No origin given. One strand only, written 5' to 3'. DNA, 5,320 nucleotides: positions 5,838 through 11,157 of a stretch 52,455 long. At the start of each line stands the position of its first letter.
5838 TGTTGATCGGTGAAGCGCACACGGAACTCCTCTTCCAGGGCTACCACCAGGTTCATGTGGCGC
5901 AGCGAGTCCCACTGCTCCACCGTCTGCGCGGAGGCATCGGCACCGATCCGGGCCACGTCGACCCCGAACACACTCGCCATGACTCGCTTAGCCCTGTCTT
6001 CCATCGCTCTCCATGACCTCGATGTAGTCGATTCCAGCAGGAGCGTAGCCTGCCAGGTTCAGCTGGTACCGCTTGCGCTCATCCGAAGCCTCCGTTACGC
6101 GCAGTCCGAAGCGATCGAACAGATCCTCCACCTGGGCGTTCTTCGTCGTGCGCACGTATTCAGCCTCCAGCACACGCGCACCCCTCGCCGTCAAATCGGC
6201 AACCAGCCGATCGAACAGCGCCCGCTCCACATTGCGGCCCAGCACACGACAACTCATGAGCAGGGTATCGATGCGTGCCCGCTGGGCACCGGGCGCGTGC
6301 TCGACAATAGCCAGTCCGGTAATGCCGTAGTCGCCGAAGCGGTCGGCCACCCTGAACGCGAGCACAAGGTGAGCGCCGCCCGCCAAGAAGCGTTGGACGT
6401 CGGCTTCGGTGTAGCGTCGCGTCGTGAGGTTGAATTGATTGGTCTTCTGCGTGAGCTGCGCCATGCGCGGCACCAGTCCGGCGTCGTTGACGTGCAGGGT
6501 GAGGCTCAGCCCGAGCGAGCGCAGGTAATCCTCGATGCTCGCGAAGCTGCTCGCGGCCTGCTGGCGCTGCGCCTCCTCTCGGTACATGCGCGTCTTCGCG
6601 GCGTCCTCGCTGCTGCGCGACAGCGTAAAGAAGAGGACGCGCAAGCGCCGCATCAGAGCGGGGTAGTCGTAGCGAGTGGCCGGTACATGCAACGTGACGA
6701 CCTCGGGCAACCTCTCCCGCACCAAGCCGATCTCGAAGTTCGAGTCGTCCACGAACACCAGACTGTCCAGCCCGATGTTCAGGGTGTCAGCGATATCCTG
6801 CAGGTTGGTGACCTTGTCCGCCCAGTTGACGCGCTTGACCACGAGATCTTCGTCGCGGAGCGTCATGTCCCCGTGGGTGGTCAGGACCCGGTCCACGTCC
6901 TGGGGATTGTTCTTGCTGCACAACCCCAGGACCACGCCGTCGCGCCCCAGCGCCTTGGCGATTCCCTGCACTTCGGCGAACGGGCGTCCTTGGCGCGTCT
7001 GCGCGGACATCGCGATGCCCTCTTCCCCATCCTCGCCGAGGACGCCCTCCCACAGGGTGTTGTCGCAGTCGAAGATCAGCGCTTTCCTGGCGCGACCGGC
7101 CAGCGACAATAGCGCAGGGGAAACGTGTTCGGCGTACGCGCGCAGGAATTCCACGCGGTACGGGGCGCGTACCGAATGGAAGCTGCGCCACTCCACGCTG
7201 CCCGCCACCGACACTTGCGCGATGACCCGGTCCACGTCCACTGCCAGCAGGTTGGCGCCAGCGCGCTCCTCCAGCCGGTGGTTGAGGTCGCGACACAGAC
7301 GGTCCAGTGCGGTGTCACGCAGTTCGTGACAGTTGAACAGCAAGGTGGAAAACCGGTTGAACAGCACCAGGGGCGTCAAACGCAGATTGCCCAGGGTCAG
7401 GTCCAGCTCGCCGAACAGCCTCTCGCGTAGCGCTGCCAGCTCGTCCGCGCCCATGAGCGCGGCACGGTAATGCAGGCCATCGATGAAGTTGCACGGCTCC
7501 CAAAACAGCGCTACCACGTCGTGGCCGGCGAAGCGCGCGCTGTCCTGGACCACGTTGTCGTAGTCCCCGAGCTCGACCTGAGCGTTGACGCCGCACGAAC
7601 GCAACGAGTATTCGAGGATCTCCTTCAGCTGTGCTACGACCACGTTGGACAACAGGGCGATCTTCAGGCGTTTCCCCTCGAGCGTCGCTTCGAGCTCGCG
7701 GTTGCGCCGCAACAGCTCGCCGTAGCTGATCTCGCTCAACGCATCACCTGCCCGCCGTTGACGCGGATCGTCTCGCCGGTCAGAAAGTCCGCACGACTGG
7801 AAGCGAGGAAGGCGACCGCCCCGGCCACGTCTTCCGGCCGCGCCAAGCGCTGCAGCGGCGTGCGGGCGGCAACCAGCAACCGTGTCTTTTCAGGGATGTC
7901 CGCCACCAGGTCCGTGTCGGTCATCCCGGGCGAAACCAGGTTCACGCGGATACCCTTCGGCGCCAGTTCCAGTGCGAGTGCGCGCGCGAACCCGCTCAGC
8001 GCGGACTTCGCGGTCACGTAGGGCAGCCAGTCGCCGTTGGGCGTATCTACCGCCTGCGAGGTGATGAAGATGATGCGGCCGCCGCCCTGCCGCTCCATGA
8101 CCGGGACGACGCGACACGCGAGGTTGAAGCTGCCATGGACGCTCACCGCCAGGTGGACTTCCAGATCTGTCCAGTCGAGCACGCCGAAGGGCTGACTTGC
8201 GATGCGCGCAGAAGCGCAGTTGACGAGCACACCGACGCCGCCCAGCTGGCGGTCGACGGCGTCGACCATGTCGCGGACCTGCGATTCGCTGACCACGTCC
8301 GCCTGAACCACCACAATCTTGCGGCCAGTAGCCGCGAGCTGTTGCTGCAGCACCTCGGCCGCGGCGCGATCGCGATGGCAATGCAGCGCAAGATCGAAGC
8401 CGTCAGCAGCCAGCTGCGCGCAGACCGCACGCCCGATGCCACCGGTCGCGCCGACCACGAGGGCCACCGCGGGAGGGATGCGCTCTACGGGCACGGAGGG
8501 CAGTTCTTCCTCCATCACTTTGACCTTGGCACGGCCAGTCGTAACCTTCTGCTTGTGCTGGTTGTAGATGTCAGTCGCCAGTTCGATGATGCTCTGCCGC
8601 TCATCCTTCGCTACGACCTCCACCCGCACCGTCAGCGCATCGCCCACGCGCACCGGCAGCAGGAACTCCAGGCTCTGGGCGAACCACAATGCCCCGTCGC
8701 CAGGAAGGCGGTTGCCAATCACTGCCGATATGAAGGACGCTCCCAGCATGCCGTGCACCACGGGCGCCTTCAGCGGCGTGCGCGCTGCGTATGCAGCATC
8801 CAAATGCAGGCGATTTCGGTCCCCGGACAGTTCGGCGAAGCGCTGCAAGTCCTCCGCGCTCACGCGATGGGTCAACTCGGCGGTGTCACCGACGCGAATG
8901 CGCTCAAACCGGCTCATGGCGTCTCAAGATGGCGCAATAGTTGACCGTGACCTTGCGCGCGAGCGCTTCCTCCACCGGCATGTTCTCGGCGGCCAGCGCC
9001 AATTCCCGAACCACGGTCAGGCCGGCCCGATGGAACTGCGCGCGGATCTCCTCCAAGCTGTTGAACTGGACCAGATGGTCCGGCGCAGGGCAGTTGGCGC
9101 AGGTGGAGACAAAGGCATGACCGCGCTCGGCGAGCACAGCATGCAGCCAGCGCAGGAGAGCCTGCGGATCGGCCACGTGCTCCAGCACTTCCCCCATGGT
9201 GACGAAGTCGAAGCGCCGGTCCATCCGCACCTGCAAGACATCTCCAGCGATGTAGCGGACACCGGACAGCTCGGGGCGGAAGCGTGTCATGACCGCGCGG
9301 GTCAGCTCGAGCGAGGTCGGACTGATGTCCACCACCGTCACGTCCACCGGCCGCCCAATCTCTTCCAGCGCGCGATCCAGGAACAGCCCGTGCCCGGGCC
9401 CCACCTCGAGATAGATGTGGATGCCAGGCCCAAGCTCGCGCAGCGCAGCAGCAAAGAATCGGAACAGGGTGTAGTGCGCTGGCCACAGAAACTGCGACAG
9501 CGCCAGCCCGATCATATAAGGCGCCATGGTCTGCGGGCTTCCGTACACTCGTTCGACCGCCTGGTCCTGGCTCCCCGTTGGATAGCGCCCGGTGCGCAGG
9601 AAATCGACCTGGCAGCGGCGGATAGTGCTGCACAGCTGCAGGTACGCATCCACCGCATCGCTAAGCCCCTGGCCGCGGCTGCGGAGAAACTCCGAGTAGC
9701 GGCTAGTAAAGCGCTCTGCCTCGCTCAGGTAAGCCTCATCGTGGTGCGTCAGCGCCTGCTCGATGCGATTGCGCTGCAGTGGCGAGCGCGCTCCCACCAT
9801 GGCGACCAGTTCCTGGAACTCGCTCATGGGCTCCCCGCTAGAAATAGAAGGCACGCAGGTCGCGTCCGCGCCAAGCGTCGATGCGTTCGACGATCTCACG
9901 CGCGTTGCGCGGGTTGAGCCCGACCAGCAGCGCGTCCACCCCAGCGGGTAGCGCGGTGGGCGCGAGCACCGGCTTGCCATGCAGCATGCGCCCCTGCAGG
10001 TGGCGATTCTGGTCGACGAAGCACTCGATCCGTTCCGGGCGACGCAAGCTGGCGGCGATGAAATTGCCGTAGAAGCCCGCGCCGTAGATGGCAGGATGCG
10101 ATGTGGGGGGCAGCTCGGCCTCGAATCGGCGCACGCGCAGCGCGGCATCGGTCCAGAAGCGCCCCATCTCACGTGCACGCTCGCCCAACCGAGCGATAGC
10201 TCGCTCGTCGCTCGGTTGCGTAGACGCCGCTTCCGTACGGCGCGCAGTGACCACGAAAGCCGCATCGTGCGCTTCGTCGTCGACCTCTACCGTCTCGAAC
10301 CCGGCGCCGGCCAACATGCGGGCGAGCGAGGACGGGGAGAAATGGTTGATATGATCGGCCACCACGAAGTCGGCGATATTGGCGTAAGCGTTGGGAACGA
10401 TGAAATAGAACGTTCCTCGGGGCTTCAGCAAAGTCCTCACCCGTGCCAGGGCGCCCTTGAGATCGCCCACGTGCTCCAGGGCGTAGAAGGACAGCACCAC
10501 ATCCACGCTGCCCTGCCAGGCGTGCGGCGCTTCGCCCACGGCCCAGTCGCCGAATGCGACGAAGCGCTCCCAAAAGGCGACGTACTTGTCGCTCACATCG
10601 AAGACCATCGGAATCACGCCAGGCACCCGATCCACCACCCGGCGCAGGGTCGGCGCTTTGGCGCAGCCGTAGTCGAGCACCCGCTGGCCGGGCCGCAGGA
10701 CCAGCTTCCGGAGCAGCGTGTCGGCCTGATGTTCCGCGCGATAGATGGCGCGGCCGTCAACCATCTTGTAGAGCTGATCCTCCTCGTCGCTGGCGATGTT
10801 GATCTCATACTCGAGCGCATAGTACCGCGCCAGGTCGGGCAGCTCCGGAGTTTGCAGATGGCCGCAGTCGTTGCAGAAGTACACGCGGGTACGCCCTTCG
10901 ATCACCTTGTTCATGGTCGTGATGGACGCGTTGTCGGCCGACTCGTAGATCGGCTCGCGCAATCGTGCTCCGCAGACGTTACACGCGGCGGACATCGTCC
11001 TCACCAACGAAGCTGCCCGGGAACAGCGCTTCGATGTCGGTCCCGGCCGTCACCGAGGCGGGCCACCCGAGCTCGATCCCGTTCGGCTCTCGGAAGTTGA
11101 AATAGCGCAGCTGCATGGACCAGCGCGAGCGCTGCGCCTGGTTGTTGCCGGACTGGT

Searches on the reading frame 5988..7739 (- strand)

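Call 58: search_protein_families(library=pfam, proteins=[window:5988-7739:-], max_evalue=0.001)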
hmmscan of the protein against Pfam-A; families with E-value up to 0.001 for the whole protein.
window:5988-7739:- (583 aa): 0 families

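Call 65: search_protein_families(library=pfam, proteins=[window:5988-7739:-], max_evalue=0.01)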
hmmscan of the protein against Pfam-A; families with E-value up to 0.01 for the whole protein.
window:5988-7739:- (583 aa): 1 family
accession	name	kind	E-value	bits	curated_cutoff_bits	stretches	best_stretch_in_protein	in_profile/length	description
PF00702.32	Hydrolase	-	0.0038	18.1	26.4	0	219-233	2-16/191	haloacid dehalogenase-like hydrolase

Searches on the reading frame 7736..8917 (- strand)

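Call 58: search_protein_families(library=pfam, proteins=[window:7736-8917:-], max_evalue=0.001)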
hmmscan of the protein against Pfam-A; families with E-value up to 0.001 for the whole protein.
window:7736-8917:- (393 aa): 7 families
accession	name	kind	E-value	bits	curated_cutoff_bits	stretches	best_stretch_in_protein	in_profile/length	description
PF13561.12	adh_short_C2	-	6e-53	180.3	27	1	156-389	1-234/236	Enoyl-(Acyl carrier protein) reductase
PF00106.31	adh_short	-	2.5e-48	164.6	26.6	1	151-344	2-193/195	short chain dehydrogenase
PF01575.25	MaoC_dehydratas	-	8.2e-18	64.6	27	1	15-115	14-115/123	MaoC like domain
PF08659.16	KR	-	1.1e-11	45.5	22.6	1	151-269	2-122/180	KR domain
PF23441.1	SDR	-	1.6e-11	44.5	27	1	151-390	9-255/258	SDR-like rossmann domain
PF13452.11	FAS1_DH_region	-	7.4e-09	36.3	22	1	13-127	8-131/132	FAS1-like, dehydratase domain region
PF13460.12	NAD_binding_10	-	1.6e-08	35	27.2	1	156-333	1-146/184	NAD(P)H-binding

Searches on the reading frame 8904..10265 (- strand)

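Call 58: search_protein_families(library=pfam, proteins=[window:8904-10265:-], max_evalue=0.001)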
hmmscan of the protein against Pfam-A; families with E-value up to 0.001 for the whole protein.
window:8904-10265:- (453 aa): 5 families
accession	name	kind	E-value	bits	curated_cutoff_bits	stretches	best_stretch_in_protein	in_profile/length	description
PF13489.12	Methyltransf_23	-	3.7e-17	63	27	1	284-420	25-163/164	Methyltransferase domain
PF08242.18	Methyltransf_12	-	1.1e-12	49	30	1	286-383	1-97/98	Methyltransferase domain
PF08241.18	Methyltransf_11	-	2.3e-12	47.8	21.2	1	286-385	1-94/95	Methyltransferase domain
PF13649.12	Methyltransf_25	-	2.6e-11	44.5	27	1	286-382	2-97/97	Methyltransferase domain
PF13847.12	Methyltransf_31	-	3.8e-10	40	27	1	285-390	7-113/145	Methyltransferase domain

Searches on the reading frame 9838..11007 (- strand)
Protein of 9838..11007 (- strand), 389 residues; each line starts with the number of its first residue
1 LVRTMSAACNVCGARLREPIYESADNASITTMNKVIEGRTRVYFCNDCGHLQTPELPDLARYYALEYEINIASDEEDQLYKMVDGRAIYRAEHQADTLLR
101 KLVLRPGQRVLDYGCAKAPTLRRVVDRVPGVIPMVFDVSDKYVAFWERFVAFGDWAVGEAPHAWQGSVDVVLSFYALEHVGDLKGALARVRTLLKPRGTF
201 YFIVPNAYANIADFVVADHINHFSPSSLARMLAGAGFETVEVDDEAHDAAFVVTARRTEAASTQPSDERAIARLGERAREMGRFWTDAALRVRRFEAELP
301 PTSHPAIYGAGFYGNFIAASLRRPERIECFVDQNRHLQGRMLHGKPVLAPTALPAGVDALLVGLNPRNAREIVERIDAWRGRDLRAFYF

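Call 57: search_protein_families(library=pfam, proteins=[window:9838-11007:-], max_evalue=0.001)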
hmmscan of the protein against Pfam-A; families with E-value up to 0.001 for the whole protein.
window:9838-11007:- (389 aa): 5 families
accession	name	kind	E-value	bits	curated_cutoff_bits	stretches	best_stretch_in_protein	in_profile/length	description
PF13489.12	Methyltransf_23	-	7.4e-18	65.3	27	1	93-241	7-163/164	Methyltransferase domain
PF08242.18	Methyltransf_12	-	2.2e-07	31.9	30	1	111-200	1-98/98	Methyltransferase domain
PF08241.18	Methyltransf_11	-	1e-06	29.7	21.2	1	112-202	2-95/95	Methyltransferase domain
PF13649.12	Methyltransf_25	-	2.9e-06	28.3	27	1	110-198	1-97/97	Methyltransferase domain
PF13847.12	Methyltransf_31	-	1.1e-05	25.6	27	1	159-206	65-113/145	Methyltransferase domain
